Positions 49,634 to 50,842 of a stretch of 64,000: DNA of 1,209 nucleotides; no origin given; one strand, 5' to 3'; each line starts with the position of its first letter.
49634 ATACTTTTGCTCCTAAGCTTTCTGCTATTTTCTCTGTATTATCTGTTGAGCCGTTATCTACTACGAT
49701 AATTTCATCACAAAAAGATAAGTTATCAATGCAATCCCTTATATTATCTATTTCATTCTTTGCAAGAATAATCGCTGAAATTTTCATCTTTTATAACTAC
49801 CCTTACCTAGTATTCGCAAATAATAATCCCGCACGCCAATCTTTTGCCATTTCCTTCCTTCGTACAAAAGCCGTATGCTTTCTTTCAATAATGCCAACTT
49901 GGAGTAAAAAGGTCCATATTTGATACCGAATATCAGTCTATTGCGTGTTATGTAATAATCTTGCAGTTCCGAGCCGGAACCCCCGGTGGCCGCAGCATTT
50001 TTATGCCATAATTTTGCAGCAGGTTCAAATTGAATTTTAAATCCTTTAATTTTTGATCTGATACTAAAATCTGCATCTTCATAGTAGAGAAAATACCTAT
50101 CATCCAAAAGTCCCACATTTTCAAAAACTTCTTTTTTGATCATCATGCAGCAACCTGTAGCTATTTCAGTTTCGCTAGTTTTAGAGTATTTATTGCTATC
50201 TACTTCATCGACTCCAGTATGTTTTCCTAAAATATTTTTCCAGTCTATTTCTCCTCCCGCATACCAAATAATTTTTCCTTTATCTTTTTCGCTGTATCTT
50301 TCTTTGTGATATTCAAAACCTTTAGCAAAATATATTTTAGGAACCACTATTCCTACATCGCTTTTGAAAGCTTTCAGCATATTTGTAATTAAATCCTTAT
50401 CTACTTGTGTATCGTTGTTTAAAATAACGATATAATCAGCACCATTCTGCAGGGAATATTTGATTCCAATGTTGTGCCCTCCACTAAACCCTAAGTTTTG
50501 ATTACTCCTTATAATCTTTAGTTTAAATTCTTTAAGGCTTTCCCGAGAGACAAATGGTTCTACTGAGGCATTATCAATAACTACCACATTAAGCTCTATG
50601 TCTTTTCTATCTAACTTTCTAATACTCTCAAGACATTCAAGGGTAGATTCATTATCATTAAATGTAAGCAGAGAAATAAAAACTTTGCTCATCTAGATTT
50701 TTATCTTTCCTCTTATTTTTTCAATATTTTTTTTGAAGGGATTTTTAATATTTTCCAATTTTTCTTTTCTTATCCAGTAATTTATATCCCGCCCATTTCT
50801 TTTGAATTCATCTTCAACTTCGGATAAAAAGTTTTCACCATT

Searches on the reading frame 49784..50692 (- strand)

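Call 25: search_protein_families(library=pfam, proteins=[window:49784-50692:-], max_evalue=0.0001)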
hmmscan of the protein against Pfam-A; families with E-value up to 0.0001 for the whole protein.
window:49784-50692:- (302 aa): 4 families
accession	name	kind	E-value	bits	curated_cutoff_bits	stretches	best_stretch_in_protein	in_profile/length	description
PF00535.33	Glycos_transf_2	-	1.5e-19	71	23.3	1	10-193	6-167/168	Glycosyl transferase family 2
PF13641.12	Glyco_tranf_2_3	-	4.7e-09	37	27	1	10-250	9-224/230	Glycosyltransferase like family 2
PF13632.12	Glyco_trans_2_3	-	2e-05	25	27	0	179-266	73-145/198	Glycosyl transferase family group 2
PF13506.12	Glyco_transf_21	-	2.7e-05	24.2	21.7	0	85-122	31-69/174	Glycosyl transferase family 21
